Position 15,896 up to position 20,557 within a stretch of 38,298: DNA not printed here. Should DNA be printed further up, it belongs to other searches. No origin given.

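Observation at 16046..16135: VirB10 homologue begins with a Sec-type signal peptide, while the inner-membrane anchor sits on the upstream repeat protein: an apparently split VirB10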

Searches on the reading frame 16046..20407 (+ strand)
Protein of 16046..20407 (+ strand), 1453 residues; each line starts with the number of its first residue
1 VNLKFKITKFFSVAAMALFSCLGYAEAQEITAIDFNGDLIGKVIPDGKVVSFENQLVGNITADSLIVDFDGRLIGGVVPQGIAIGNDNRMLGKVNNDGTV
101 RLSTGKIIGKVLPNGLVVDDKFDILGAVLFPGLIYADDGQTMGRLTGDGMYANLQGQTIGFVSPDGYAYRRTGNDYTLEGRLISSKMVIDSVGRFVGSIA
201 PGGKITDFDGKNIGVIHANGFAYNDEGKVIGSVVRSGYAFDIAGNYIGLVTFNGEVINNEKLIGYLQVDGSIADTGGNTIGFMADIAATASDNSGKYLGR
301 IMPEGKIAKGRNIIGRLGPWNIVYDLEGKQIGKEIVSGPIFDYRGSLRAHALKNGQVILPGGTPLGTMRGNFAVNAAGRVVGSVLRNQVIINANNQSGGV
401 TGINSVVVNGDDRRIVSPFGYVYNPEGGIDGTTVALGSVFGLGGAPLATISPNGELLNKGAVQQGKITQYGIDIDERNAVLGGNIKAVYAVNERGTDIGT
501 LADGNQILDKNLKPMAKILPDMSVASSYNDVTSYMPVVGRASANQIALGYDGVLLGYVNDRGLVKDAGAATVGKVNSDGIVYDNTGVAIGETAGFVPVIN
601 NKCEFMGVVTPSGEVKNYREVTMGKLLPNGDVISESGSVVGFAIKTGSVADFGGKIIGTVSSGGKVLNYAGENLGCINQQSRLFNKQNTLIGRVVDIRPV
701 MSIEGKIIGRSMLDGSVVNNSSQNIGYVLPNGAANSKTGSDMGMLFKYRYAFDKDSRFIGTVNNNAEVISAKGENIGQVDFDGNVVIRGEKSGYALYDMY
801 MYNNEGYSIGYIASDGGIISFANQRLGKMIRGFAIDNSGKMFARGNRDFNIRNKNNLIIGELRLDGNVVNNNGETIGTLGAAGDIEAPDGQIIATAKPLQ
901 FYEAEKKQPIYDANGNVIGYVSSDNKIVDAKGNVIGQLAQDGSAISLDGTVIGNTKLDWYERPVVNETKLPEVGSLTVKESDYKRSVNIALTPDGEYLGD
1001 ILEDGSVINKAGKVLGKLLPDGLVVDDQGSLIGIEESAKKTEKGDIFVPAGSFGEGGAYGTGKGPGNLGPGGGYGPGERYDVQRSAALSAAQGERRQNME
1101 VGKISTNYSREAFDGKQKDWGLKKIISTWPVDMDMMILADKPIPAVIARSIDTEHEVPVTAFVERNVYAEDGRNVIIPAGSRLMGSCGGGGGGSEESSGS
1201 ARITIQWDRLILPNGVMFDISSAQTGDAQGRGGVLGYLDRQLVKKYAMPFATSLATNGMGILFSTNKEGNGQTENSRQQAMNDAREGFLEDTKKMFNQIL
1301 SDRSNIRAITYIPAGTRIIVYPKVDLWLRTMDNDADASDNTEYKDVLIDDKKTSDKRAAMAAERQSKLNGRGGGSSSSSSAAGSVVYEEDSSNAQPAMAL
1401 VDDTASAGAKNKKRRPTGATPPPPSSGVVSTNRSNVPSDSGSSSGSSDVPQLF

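Call 6: search_protein_families(library=pfam, proteins=[window:16046-20407:+], max_evalue=0.1)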
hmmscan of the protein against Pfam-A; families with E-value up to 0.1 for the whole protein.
window:16046-20407:+ (1453 aa): 5 families
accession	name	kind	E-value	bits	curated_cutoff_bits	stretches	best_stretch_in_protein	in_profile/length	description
PF21785.3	Bflower_2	-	2.6e-60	201.6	38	8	86-163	23-97/112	5-fold beta-flower protein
PF03743.19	TrbI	-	1.5e-34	119.9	35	1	1137-1328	2-188/188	Bacterial conjugation TrbI-like protein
PF21784.3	Bflower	-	1.2e-20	74.5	25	2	908-956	1-48/116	4-fold beta flower protein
PF12396.14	DUF3659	-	4.4e-05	23.7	24.8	0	865-921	11-55/61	Protein of unknown function (DUF3659)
PF16900.11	REPA_OB_2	-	0.084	13.3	27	0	638-663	70-93/98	Replication protein A OB domain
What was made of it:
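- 16046..20407 (+): ORF2, 1453 aa: the C-terminal (outer-membrane) half of the split VirB10. Pfam TrbI plus Bflower (call 6).
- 16127..19165 (+): ORF2 residues 28-1040: beta-flower array. The first ~150 mature residues are the most conserved part of the protein. Its N-terminal unit is orthologous to residues ~359-425 of single-chain homologues. Pfam (call 6).
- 19454..20029 (+): ORF2 residues 1137-1328: VirB10/TrbI beta-barrel domain. Pfam TrbI 1.5e-34 (call 6).
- On VirB10 / TrbI (T4SS outer-membrane core subunit): ORF2 1137-1328: Pfam PF03743 1.5e-34, above cut-off (call 6).
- On Beta-flower repeat proteins (Pfam clan CL0395: PF21784/PF21785): ORF2 Bflower_2 2.6e-60 (8 stretches) (call 6).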

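Call 7: find_homologous_proteins(query=window:16046-20407:+)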
Query window:16046-20407:+ (1453 aa): 1053 proteins with E <= 0.001 among 8000 candidates; the best 120 are listed.
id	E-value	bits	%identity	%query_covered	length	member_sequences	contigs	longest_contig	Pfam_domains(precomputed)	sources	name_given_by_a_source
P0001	0.0e+0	3142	98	100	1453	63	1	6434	PF21784.4,PF21785.4,PF03743.20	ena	-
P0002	0.0e+0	2627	80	100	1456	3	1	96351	PF21784.4,PF03743.20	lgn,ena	-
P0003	0.0e+0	2618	79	100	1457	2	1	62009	PF21784.4,PF12396.15,PF21785.4,PF03743.20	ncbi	-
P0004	0.0e+0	2588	79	100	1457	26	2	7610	PF21784.4,PF21785.4,PF03743.20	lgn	-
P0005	0.0e+0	2581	78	100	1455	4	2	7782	PF21784.4,PF21785.4,PF03743.20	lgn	-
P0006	0.0e+0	2541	78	100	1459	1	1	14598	PF21784.4,PF12396.15,PF21785.4,PF03743.20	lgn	-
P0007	0.0e+0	2475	76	100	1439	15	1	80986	PF21784.4,PF21785.4,PF03743.20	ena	-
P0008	0.0e+0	2373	74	100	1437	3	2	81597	PF21784.4,PF12396.15,PF21785.4,PF03743.20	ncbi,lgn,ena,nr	ncbi:MAG: TrbI/VirB10 family protein [Alphaproteobacteria bacterium]|nr:TrbI/VirB10 family protein [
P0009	0.0e+0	2363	73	100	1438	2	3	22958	PF21784.4,PF12396.15,PF03743.20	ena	-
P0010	0.0e+0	2216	69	100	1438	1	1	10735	PF21784.4,PF12396.15,PF21785.4,PF03743.20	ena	-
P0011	0.0e+0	2012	64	99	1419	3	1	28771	PF21784.4,PF03743.20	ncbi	-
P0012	0.0e+0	2012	63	99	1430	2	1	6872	PF21784.4,PF12396.15,PF21785.4,PF03743.20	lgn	-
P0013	0.0e+0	2010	63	100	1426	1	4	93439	PF21784.4,PF12396.15,PF21785.4,PF03743.20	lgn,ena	-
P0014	0.0e+0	2003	63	100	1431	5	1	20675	PF21784.4,PF21785.4,PF03743.20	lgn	-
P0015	0.0e+0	1987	55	71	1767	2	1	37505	PF21784.4,PF05593.20,PF12396.15,PF21785.4,PF03743.20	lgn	-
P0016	0.0e+0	1970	62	96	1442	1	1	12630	PF21784.4,PF21785.4,PF03743.20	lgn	-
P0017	0.0e+0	1962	61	100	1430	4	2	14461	PF21784.4,PF12396.15,PF21785.4,PF03743.20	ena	-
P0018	0.0e+0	1940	62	96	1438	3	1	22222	PF21784.4,PF12396.15,PF21785.4,PF03743.20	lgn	-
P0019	0.0e+0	1935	60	100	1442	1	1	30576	PF21784.4,PF12396.15,PF21785.4,PF03743.20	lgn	-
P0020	0.0e+0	1929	62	98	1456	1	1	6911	PF21784.4,PF12396.15,PF21785.4,PF03743.20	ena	-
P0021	0.0e+0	1919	51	97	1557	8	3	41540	PF21784.4,PF12396.15,PF21785.4,PF03743.20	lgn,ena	-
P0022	0.0e+0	1916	60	100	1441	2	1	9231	PF21784.4,PF12396.15,PF21785.4,PF03743.20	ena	-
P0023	0.0e+0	1912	60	99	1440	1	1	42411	PF21784.4,PF12396.15,PF21785.4,PF03743.20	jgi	-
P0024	0.0e+0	1905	54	72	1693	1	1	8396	PF21784.4,PF12396.15,PF21785.4,PF03743.20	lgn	-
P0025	0.0e+0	1904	61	98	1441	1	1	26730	PF21784.4,PF12396.15,PF21785.4,PF03743.20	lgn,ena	-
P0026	0.0e+0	1893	55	72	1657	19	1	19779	PF21784.4,PF05593.20,PF12396.15,PF21785.4,PF03743.20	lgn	-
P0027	0.0e+0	1875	60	97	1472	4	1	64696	PF21784.4,PF12396.15,PF21785.4,PF03743.20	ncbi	-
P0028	0.0e+0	1870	50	98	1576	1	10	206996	PF21784.4,PF12396.15,PF21785.4,PF03743.20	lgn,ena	-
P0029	0.0e+0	1867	59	100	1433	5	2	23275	PF21784.4,PF12396.15,PF21785.4,PF03743.20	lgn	-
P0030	0.0e+0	1863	59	100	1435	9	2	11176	PF21784.4,PF12396.15,PF21785.4,PF03743.20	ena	-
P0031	0.0e+0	1843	59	100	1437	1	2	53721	PF21784.4,PF12396.15,PF21785.4,PF03743.20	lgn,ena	-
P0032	0.0e+0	1829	59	97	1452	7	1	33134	PF21784.4,PF12396.15,PF21785.4,PF03743.20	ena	-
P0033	0.0e+0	1808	59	96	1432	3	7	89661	PF21784.4,PF12396.15,PF21785.4,PF03743.20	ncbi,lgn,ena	-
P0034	0.0e+0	1765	58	99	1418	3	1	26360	PF21784.4,PF03743.20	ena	-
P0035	0.0e+0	1721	56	99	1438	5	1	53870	PF21784.4,PF12396.15,PF21785.4,PF03743.20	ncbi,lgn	-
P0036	0.0e+0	1701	55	97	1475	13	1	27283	PF21784.4,PF12396.15,PF21785.4,PF03743.20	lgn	-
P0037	0.0e+0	1676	54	98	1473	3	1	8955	PF21784.4,PF12396.15,PF21785.4,PF03743.20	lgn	-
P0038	0.0e+0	1671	53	98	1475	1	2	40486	PF21784.4,PF12396.15,PF21785.4,PF03743.20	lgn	-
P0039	0.0e+0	1667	49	70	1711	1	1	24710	PF21784.4,PF12396.15,PF21785.4,PF03743.20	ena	-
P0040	0.0e+0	1657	50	72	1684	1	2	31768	PF21784.4,PF05593.20,PF12396.15,PF21785.4,PF03743.20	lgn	-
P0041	0.0e+0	1611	44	97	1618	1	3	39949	PF21784.4,PF12396.15,PF21785.4,PF03743.20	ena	-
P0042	0.0e+0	1611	44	97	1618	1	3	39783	PF21784.4,PF12396.15,PF21785.4,PF03743.20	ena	-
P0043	0.0e+0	1609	44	97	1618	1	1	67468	PF21784.4,PF12396.15,PF21785.4,PF03743.20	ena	-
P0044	0.0e+0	1609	52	98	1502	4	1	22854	PF21784.4,PF12396.15,PF21785.4,PF03743.20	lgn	-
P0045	0.0e+0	1608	44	97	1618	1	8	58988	PF21784.4,PF12396.15,PF21785.4,PF03743.20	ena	-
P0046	0.0e+0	1605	44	97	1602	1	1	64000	PF21784.4,PF12396.15,PF21785.4,PF03743.20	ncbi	-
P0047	0.0e+0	1598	46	97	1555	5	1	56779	PF21784.4,PF12396.15,PF21785.4,PF03743.20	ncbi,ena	-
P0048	0.0e+0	1598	48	97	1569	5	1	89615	PF21784.4,PF12396.15,PF21785.4,PF03743.20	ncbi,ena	-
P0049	0.0e+0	1596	48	97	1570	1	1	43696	PF21784.4,PF12396.15,PF21785.4,PF03743.20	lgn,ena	-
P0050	0.0e+0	1596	48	98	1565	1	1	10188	PF21784.4,PF12396.15,PF21785.4,PF03743.20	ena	-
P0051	0.0e+0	1596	48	97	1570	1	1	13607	PF21784.4,PF12396.15,PF21785.4,PF03743.20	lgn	-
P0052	0.0e+0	1596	48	97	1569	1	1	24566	PF21784.4,PF12396.15,PF21785.4,PF03743.20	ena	-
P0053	0.0e+0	1596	48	97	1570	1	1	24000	PF21784.4,PF12396.15,PF21785.4,PF03743.20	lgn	-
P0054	0.0e+0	1596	48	97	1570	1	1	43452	PF21784.4,PF12396.15,PF21785.4,PF03743.20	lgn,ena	-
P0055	0.0e+0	1595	48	97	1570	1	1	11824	PF21784.4,PF12396.15,PF21785.4,PF03743.20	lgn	-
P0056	0.0e+0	1595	48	97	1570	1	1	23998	PF21784.4,PF12396.15,PF21785.4,PF03743.20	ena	-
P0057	0.0e+0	1595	48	97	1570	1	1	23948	PF21784.4,PF12396.15,PF21785.4,PF03743.20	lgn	-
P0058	0.0e+0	1595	48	97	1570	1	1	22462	PF21784.4,PF12396.15,PF21785.4,PF03743.20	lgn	-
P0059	0.0e+0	1595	48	97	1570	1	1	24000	PF21784.4,PF12396.15,PF21785.4,PF03743.20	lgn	-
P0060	0.0e+0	1595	48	97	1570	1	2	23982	PF21784.4,PF12396.15,PF21785.4,PF03743.20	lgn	-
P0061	0.0e+0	1595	48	97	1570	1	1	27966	PF21784.4,PF12396.15,PF21785.4,PF03743.20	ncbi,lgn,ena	-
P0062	0.0e+0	1595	48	97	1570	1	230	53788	PF21784.4,PF12396.15,PF21785.4,PF03743.20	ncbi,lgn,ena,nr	ncbi:MAG: hypothetical protein KH123_06840 [Azospirillum sp.]|nr:hypothetical protein [Azospirillum 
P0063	0.0e+0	1595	48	97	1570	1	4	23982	PF21784.4,PF12396.15,PF21785.4,PF03743.20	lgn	-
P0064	0.0e+0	1595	48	97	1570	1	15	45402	PF21784.4,PF12396.15,PF21785.4,PF03743.20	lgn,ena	-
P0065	0.0e+0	1595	48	97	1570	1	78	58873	PF21784.4,PF12396.15,PF21785.4,PF03743.20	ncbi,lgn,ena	-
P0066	0.0e+0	1595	48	97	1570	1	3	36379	PF21784.4,PF12396.15,PF21785.4,PF03743.20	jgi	jgi:conjugation trbI family protein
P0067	0.0e+0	1595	48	97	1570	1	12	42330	PF21784.4,PF12396.15,PF21785.4,PF03743.20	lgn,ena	-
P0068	0.0e+0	1595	48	97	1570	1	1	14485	PF21784.4,PF12396.15,PF21785.4,PF03743.20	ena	-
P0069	0.0e+0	1595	48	97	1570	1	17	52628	PF21784.4,PF12396.15,PF21785.4,PF03743.20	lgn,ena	-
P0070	0.0e+0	1595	48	97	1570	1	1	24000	PF21784.4,PF12396.15,PF21785.4,PF03743.20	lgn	-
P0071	0.0e+0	1595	48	97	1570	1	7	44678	PF21784.4,PF12396.15,PF21785.4,PF03743.20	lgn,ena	-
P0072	0.0e+0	1595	48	97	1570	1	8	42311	PF21784.4,PF12396.15,PF21785.4,PF03743.20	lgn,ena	-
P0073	0.0e+0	1595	49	97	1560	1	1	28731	PF21784.4,PF12396.15,PF21785.4,PF03743.20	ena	-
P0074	0.0e+0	1595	48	97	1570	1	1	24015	PF21784.4,PF12396.15,PF21785.4,PF03743.20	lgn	-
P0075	0.0e+0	1595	48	97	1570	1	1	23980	PF21784.4,PF12396.15,PF21785.4,PF03743.20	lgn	-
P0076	0.0e+0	1595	48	97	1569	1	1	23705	PF21784.4,PF12396.15,PF21785.4,PF03743.20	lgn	-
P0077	0.0e+0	1595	48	97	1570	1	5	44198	PF21784.4,PF12396.15,PF21785.4,PF03743.20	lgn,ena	-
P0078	0.0e+0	1595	48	97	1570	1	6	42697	PF21784.4,PF12396.15,PF21785.4,PF03743.20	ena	-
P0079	0.0e+0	1595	48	97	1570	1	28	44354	PF21784.4,PF12396.15,PF21785.4,PF03743.20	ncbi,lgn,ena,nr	ncbi:cOMB3 [Azospirillum sp. CAG:239]|nr:cOMB3 [Azospirillum sp. CAG:239]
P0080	0.0e+0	1595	48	97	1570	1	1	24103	PF21784.4,PF12396.15,PF21785.4,PF03743.20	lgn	-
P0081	0.0e+0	1595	48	97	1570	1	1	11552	PF21784.4,PF12396.15,PF21785.4,PF03743.20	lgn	-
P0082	0.0e+0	1595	48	97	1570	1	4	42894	PF21784.4,PF12396.15,PF21785.4,PF03743.20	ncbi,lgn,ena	-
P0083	0.0e+0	1595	48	97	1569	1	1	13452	PF21784.4,PF12396.15,PF21785.4,PF03743.20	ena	-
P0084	0.0e+0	1595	48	97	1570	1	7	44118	PF21784.4,PF12396.15,PF21785.4,PF03743.20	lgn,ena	-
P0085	0.0e+0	1595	48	97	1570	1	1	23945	PF21784.4,PF12396.15,PF21785.4,PF03743.20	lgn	-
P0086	0.0e+0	1595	48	97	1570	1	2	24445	PF21784.4,PF12396.15,PF21785.4,PF03743.20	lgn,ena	-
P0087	0.0e+0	1594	49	97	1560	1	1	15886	PF21784.4,PF12396.15,PF21785.4,PF03743.20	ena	-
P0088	0.0e+0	1594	48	97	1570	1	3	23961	PF21784.4,PF12396.15,PF21785.4,PF03743.20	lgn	-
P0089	0.0e+0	1594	48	97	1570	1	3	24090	PF21784.4,PF12396.15,PF21785.4,PF03743.20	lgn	-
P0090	0.0e+0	1594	48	97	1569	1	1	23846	PF21784.4,PF12396.15,PF21785.4,PF03743.20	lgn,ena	-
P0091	0.0e+0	1594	48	97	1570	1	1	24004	PF21784.4,PF12396.15,PF21785.4,PF03743.20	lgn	-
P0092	0.0e+0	1594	48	97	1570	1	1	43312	PF21784.4,PF12396.15,PF21785.4,PF03743.20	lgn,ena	-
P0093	0.0e+0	1594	48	97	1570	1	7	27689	PF21784.4,PF12396.15,PF21785.4,PF03743.20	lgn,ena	-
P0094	0.0e+0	1594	48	97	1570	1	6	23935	PF21784.4,PF12396.15,PF21785.4,PF03743.20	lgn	-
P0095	0.0e+0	1594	48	97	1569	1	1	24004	PF21784.4,PF12396.15,PF21785.4,PF03743.20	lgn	-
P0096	0.0e+0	1594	48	97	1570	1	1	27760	PF21784.4,PF12396.15,PF21785.4,PF03743.20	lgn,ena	-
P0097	0.0e+0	1594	48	97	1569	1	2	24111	PF21784.4,PF12396.15,PF21785.4,PF03743.20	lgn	-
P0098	0.0e+0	1594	48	97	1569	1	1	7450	PF21784.4,PF12396.15,PF21785.4,PF03743.20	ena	-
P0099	0.0e+0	1594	48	97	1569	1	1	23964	PF21784.4,PF12396.15,PF21785.4,PF03743.20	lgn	-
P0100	0.0e+0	1594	48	97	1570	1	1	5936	PF21784.4,PF12396.15,PF21785.4,PF03743.20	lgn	-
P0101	0.0e+0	1594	48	97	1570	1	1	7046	PF21784.4,PF12396.15,PF21785.4,PF03743.20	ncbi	-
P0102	0.0e+0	1594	48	97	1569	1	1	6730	PF21784.4,PF12396.15,PF21785.4,PF03743.20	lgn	-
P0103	0.0e+0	1594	48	97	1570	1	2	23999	PF21784.4,PF12396.15,PF21785.4,PF03743.20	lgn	-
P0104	0.0e+0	1594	48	97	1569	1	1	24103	PF21784.4,PF12396.15,PF21785.4,PF03743.20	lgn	-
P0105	0.0e+0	1594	48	97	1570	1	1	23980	PF21784.4,PF12396.15,PF21785.4,PF03743.20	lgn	-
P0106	0.0e+0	1594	48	97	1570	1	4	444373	PF21784.4,PF12396.15,PF21785.4,PF03743.20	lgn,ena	-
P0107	0.0e+0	1594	48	97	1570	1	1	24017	PF21784.4,PF12396.15,PF21785.4,PF03743.20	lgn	-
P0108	0.0e+0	1594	48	97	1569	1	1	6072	PF21784.4,PF12396.15,PF21785.4,PF03743.20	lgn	-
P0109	0.0e+0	1594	48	97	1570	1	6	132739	PF21784.4,PF12396.15,PF21785.4,PF03743.20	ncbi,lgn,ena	-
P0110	0.0e+0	1594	48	97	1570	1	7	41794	PF21784.4,PF12396.15,PF21785.4,PF03743.20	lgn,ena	-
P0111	0.0e+0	1594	48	97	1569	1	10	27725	PF21784.4,PF12396.15,PF21785.4,PF03743.20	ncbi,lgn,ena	-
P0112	0.0e+0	1594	48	97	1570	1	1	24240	PF21784.4,PF12396.15,PF21785.4,PF03743.20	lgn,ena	-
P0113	0.0e+0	1594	48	97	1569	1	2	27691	PF21784.4,PF12396.15,PF21785.4,PF03743.20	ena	-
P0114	0.0e+0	1594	48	97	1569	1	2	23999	PF21784.4,PF12396.15,PF21785.4,PF03743.20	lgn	-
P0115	0.0e+0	1594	48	97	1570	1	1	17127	PF21784.4,PF12396.15,PF21785.4,PF03743.20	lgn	-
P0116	0.0e+0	1594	48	97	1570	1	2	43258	PF21784.4,PF12396.15,PF21785.4,PF03743.20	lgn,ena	-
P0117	0.0e+0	1594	48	97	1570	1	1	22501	PF21784.4,PF12396.15,PF21785.4,PF03743.20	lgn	-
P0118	0.0e+0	1594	48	97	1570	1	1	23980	PF21784.4,PF12396.15,PF21785.4,PF03743.20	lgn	-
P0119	0.0e+0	1594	48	97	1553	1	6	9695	PF21784.4,PF12396.15,PF21785.4,PF03743.20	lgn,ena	-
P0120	0.0e+0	1594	48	97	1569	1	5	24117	PF21784.4,PF12396.15,PF21785.4,PF03743.20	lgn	-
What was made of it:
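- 16046..20407 (+): More than 100 homologue clusters with the same architecture (call 7).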
